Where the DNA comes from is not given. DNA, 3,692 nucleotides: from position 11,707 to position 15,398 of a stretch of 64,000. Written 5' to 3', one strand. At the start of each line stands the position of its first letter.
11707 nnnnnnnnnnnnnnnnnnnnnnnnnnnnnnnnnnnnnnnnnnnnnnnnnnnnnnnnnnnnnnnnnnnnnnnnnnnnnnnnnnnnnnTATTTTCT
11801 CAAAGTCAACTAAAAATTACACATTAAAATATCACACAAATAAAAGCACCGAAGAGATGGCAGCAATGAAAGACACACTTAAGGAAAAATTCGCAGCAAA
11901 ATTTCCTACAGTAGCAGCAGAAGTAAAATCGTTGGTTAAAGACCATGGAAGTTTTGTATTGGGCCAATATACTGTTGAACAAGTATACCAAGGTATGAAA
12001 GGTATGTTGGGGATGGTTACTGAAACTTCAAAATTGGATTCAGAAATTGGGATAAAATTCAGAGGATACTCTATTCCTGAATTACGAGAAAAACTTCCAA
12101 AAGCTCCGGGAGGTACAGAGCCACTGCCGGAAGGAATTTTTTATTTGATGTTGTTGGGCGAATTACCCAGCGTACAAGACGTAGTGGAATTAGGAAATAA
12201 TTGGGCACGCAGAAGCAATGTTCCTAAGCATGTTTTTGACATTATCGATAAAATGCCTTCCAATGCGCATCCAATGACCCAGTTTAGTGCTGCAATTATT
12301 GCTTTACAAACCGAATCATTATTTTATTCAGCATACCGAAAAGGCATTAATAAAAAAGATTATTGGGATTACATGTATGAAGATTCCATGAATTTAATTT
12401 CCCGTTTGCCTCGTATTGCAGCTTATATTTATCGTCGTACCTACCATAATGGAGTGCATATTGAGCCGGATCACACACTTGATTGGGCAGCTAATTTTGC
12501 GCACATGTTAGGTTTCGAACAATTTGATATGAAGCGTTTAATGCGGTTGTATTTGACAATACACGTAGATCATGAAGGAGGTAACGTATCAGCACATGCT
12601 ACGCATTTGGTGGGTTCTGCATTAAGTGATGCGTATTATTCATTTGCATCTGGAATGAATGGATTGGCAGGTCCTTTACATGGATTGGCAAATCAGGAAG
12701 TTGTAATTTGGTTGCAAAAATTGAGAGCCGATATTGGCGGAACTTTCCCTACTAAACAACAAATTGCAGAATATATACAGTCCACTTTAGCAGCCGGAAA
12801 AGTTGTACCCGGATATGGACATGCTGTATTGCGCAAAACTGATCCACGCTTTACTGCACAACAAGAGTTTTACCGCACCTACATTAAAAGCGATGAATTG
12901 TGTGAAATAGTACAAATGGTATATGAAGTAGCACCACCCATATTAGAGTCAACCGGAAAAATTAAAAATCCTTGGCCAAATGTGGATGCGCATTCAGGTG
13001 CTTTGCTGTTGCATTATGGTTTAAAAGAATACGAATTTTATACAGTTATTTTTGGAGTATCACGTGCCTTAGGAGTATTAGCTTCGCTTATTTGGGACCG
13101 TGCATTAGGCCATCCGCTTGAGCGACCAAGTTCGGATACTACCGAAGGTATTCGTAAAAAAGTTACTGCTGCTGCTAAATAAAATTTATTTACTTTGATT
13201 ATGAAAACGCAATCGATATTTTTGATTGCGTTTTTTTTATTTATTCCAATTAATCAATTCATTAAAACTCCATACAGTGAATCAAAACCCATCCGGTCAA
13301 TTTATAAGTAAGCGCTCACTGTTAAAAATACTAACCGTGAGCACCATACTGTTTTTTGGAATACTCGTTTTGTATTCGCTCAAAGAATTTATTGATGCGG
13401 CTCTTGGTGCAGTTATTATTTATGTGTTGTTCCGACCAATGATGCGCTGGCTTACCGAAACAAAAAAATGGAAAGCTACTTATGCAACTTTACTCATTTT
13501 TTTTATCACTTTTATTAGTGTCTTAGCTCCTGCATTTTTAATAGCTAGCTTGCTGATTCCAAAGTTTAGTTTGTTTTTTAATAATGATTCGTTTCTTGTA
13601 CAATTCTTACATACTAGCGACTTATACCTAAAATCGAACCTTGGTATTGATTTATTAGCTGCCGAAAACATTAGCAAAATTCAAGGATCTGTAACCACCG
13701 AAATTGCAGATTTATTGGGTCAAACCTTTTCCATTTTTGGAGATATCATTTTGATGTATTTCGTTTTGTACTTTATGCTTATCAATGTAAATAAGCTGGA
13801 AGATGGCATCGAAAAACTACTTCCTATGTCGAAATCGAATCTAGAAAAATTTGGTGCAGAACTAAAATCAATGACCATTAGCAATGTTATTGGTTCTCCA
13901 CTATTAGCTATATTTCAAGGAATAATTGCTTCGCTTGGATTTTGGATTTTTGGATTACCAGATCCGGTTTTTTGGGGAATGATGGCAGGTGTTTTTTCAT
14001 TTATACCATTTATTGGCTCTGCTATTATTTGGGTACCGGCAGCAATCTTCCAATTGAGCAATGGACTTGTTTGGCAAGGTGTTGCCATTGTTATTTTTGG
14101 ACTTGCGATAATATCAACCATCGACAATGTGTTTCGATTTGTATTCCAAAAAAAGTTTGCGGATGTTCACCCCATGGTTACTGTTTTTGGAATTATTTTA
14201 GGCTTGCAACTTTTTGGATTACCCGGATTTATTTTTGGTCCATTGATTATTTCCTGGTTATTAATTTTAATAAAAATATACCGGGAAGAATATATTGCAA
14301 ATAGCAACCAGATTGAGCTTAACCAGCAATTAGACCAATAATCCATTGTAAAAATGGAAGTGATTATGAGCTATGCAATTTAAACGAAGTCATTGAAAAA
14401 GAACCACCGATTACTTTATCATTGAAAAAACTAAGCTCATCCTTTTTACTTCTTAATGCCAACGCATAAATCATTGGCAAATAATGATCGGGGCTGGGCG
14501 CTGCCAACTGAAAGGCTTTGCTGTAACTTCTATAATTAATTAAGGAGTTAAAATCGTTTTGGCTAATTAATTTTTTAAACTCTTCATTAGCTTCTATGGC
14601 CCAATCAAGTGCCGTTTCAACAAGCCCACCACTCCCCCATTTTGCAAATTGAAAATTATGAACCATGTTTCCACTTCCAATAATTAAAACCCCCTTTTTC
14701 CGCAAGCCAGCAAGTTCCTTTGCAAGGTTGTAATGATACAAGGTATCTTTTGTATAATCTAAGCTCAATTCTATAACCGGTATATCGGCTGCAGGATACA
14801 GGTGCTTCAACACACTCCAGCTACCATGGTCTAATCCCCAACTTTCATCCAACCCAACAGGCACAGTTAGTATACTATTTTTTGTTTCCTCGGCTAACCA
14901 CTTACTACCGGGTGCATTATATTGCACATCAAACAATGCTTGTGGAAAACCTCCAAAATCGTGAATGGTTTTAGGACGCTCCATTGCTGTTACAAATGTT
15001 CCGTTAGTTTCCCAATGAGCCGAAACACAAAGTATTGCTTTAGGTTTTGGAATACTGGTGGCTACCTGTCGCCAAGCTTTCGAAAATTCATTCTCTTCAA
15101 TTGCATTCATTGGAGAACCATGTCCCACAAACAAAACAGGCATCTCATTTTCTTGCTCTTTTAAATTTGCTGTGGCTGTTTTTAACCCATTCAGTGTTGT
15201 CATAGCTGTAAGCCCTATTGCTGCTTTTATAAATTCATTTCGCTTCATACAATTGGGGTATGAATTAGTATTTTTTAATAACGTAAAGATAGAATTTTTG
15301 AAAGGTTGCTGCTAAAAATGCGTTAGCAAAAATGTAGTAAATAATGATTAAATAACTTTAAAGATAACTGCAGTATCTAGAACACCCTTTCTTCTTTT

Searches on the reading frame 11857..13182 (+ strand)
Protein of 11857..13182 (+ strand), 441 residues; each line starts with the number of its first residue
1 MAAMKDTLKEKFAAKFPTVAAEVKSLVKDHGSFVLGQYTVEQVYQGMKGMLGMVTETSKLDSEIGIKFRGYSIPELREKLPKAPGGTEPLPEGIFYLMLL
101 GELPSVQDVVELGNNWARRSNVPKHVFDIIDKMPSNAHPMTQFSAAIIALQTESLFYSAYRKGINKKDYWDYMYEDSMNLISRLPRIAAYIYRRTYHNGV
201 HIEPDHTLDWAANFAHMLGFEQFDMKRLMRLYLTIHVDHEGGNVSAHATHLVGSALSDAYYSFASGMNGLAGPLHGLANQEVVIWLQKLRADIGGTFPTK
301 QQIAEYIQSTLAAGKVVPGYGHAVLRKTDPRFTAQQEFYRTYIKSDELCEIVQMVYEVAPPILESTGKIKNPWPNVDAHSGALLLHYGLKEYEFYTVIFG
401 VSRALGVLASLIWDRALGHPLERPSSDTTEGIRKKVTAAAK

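Call 59: search_protein_families(library=pfam, proteins=[window:11857-13182:+], max_evalue=0.00001)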
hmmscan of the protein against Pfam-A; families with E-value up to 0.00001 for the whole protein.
window:11857-13182:+ (441 aa): 1 family
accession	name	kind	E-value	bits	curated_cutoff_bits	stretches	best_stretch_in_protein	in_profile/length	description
PF00285.26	Citrate_synt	-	5e-95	319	27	1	46-424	1-356/357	Citrate synthase, C-terminal domain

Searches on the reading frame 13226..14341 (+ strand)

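Call 59: search_protein_families(library=pfam, proteins=[window:13226-14341:+], max_evalue=0.00001)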
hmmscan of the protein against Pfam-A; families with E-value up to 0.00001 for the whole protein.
window:13226-14341:+ (371 aa): 1 family
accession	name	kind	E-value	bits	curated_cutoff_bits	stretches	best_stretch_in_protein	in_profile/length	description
PF01594.21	AI-2E_transport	-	5.9e-45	154.3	34.3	1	36-352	2-326/327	AI-2E family transporter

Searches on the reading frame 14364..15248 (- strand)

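Call 60: search_protein_families(library=pfam, proteins=[window:14364-15248:-], max_evalue=0.00001)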
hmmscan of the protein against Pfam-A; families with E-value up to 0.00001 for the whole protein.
window:14364-15248:- (294 aa): 1 family
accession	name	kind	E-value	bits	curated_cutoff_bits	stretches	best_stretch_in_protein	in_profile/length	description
PF02900.23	LigB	-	3.9e-20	72.5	26.3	1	53-268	28-246/269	Catalytic LigB subunit of aromatic ring-opening dioxygenase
